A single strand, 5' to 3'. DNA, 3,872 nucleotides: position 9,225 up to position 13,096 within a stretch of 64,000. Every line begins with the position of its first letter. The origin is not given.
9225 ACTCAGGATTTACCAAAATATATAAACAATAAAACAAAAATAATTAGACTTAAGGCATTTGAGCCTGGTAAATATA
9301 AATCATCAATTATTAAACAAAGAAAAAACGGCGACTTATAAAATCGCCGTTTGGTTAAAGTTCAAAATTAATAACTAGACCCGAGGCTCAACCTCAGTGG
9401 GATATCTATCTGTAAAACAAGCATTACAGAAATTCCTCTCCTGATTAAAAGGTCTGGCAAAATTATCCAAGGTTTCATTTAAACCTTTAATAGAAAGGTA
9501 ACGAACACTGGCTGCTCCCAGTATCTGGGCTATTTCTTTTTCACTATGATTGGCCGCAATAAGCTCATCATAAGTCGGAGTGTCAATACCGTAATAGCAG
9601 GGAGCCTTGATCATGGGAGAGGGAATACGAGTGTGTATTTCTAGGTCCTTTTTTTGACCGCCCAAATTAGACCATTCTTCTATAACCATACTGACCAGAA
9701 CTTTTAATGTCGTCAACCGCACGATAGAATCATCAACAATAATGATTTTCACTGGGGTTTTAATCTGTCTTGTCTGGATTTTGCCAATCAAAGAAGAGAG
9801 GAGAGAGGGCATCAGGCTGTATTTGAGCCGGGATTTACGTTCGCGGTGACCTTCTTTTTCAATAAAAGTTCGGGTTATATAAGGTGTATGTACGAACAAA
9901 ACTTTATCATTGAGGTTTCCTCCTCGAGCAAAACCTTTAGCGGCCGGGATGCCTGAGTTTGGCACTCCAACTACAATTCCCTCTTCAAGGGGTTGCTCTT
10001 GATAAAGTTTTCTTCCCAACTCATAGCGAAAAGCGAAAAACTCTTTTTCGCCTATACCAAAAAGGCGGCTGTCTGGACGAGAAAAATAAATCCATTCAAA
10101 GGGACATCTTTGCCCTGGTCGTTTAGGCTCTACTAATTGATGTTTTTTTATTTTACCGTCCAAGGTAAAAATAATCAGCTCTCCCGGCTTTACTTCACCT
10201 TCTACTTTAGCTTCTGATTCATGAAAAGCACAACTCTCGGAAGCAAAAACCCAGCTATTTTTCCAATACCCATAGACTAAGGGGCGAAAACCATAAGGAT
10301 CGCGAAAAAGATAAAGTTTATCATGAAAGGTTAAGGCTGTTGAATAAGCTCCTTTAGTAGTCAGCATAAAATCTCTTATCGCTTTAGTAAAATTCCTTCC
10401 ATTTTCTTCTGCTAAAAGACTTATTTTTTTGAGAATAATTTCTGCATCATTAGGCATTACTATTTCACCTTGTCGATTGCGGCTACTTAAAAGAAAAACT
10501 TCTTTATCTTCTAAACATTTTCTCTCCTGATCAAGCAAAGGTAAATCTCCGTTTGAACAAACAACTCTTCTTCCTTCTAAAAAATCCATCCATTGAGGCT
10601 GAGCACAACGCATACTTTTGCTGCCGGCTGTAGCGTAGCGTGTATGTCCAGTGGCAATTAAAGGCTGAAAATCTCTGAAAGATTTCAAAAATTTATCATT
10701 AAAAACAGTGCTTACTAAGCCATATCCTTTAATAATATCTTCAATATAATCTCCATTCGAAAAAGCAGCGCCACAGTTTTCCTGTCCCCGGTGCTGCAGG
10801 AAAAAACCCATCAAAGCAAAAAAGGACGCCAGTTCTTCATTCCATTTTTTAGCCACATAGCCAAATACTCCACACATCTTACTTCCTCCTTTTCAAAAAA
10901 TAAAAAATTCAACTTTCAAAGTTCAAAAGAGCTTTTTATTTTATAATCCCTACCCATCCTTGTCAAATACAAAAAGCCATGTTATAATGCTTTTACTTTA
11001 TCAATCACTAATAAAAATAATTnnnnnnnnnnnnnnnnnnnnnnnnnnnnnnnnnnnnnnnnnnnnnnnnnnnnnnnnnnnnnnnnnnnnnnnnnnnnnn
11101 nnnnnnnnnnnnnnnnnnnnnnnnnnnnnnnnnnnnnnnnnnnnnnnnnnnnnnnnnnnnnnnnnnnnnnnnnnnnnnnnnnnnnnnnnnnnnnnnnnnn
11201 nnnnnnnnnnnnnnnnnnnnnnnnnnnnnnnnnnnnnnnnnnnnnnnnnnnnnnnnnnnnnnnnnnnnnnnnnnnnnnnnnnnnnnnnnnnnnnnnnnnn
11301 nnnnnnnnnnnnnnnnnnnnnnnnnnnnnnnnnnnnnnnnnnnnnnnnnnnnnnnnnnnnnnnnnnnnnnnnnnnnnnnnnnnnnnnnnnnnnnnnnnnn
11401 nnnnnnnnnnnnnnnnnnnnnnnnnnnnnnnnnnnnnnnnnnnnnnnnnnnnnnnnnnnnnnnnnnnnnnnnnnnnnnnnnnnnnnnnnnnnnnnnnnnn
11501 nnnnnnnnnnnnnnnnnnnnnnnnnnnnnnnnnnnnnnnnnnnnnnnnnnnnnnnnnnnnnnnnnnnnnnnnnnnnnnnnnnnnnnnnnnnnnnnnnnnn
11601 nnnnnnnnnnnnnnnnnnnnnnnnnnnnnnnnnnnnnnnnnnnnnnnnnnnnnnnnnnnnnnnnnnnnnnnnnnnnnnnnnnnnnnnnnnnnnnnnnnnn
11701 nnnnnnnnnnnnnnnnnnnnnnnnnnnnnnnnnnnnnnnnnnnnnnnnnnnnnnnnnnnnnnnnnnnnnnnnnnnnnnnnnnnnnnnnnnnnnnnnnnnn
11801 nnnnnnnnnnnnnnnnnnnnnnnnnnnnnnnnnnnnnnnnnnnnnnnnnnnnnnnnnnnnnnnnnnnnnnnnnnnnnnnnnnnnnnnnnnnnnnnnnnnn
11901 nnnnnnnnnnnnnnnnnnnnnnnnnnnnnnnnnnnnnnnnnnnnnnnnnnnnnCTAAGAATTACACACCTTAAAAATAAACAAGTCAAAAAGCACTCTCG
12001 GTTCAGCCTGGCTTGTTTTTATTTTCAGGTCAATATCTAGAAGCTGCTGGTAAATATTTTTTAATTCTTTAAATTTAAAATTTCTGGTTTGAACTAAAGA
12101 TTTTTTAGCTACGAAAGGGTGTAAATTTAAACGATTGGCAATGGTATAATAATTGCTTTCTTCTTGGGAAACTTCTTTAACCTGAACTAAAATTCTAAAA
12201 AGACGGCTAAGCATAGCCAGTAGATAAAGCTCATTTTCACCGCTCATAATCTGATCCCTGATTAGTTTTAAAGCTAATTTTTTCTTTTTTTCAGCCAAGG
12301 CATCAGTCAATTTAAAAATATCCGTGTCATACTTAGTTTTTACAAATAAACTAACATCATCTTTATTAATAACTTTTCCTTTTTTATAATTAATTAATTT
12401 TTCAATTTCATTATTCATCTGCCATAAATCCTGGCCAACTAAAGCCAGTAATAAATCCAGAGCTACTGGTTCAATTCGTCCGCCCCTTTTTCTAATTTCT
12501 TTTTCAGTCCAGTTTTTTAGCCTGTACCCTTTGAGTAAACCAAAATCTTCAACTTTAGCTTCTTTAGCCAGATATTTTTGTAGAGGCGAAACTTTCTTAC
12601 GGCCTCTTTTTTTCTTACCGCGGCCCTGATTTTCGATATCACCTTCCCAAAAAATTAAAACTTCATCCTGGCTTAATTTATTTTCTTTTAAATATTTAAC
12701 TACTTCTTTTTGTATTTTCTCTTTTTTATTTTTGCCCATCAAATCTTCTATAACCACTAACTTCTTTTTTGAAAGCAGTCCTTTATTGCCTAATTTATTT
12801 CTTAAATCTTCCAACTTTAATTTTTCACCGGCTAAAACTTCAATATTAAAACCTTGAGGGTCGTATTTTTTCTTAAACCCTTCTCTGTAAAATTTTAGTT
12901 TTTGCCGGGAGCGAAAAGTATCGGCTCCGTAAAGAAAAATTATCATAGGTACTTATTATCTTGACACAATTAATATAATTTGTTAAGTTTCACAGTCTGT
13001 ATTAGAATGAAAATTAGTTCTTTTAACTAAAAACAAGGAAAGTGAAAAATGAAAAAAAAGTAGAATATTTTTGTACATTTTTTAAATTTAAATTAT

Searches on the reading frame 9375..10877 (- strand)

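Call 16: search_protein_families(library=pfam, proteins=[window:9375-10877:-], max_evalue=0.001)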
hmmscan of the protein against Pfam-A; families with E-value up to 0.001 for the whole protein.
window:9375-10877:- (500 aa): 2 families
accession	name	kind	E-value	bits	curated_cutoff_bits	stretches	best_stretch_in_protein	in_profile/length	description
PF13537.11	GATase_7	-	3.3e-07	30.8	25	1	143-219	53-122/123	Glutamine amidotransferase domain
PF13522.11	GATase_6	-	4.7e-06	27.1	27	1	74-214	12-130/130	Glutamine amidotransferase domain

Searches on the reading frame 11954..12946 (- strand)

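Call 60: search_protein_families(library=pfam, proteins=[window:11954-12946:-], max_evalue=0.001)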
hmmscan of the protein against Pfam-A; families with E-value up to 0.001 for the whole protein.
window:11954-12946:- (330 aa): 2 families
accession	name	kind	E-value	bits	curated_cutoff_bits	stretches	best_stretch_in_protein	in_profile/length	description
PF21694.2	DNA_pol3_delta_C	-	1.6e-32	112.5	27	1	208-326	2-120/121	DNA polymerase III delta subunit, C-terminal domain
PF06144.19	DNA_pol3_delta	-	0.00011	22.7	21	0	26-132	23-120/124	DNA polymerase III, delta subunit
